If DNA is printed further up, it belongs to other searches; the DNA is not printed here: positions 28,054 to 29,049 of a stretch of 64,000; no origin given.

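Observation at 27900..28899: Sharp GC-content island (~70% against ~55-60% background) confined to the N-terminal domain of the repeat protein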

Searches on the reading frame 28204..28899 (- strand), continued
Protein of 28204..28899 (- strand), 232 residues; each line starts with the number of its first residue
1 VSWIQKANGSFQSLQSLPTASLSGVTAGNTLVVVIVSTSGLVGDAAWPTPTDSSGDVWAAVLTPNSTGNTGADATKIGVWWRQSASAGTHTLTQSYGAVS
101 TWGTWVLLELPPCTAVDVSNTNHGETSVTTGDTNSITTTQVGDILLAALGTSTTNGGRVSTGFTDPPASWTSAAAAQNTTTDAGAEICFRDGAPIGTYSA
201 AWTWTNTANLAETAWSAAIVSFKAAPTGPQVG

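Call 82: search_dna_similar(query=window:28204-28899:-, collection=phages, mode=protein, max_evalue=0.001, max_rows=25)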
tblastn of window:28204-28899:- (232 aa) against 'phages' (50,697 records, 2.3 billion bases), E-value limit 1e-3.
No match.

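Call 87: fold_search(model_id=the predicted structure, library=pdb)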
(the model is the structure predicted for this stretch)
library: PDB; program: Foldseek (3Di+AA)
matches with E <= 10: 852; with E <= 0.001: 0
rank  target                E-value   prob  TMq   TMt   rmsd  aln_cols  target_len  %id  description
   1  4kq7_A                2.7e-03  0.47  0.28  0.19  14.8       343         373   10  Crystal structure of a DUF2961 family protein (BACUNI_00161) from Bacteroides uniformis ATCC 8492 at 1.62 A resolution (released 2013-07-17)
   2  4lr4_A                2.7e-03  0.30  0.22  0.17  19.4       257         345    9  Crystal structure of a putative secreted protein (EUBREC_3654) from Eubacterium rectale at 2.43 A resolution (released 2013-09-18)
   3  8ah3                  3.0e-03  0.47  0.26  0.19  14.2       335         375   10  DG04279 glycoside hydrolase family 172 (released 2023-08-16)
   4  6i56_A                4.8e-03  0.41  0.27  0.24  28.4       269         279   10  Crystal structure of PBSX exported protein XepA (released 2019-11-20)
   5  8h2i_bD               5.4e-03  0.23  0.25  0.17  13.9       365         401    8  Near-atomic structure of five-fold averaged PBCV-1 capsid (released 2022-11-16)
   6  5iku                  6.6e-03  0.38  0.25  0.25  20.4       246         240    8  Crystal structure of the Hathewaya histolytica ColG tandem collagen-binding domain s3as3b in the presence of calcium at  (released 2017-03-15)
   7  7v1v_A                7.5e-03  0.38  0.28  0.18  13.7       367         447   10  Difructose dianhydride I synthase/hydrolase (alphaFFase1) from Bifidobacterium dentium, ligand-free form (released 2021-11-03)
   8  3pvm_B                9.7e-03  0.20  0.22  0.06  24.9       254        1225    7  Structure of Complement C5 in Complex with CVF (released 2011-01-19)
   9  5oac_A                1.2e-02  0.20  0.24  0.20  13.1       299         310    9  FLiP major capsid protein (released 2017-07-26)
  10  9sv8_C                1.5e-02  0.11  0.20  0.16  14.7       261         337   12  Herpes simplex virus 2 delta28-73 glycoprotein C ectodomain in complex with C3b (released 2025-12-10)
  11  6g44_A                1.6e-02  0.15  0.24  0.14  16.2       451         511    6  Crystal structure of mavirus major capsid protein lacking the C-terminal domain (released 2018-07-04)
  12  1yll_C                1.9e-02  0.33  0.28  0.31   9.0       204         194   14  Crystal Structure of the Conserved Protein of Unknown Function PA5104 from Pseudomonas aeruginosa PAO1 (released 2005-03-01)
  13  8h2i_cR               1.9e-02  0.13  0.22  0.16  14.7       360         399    9  Near-atomic structure of five-fold averaged PBCV-1 capsid (released 2022-11-16)
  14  7zzz_A                2.0e-02  0.14  0.22  0.21  14.5       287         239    5  Bacteriophage phiCjT23 capsid (released 2022-12-14)
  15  6qe7_C                2.0e-02  0.04  0.12  0.10  21.2       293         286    8  anti-sigma factor domain-containing protein (released 2019-06-12)
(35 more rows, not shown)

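Call 88: search_protein_families(library=phrogs, proteins=[window:28204-28899:-, P0002, P0012, P0006, P0029, L006:7935-9578:+], max_evalue=0.1)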
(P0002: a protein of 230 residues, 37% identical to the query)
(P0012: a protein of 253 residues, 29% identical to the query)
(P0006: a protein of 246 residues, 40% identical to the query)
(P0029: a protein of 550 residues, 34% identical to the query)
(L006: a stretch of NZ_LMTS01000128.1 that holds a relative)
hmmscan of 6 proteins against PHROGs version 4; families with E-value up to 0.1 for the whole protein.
window:28204-28899:- (232 aa): 1 family
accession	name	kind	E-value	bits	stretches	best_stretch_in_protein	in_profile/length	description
phrog_22252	-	unknown function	0.088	13.9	0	143-184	18-59/78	-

P0002 (230 aa): 0 families

P0012 (253 aa): 0 families

P0006 (246 aa): 0 families

P0029 (550 aa): 0 families

L006:7935-9578:+ (547 aa): 0 families
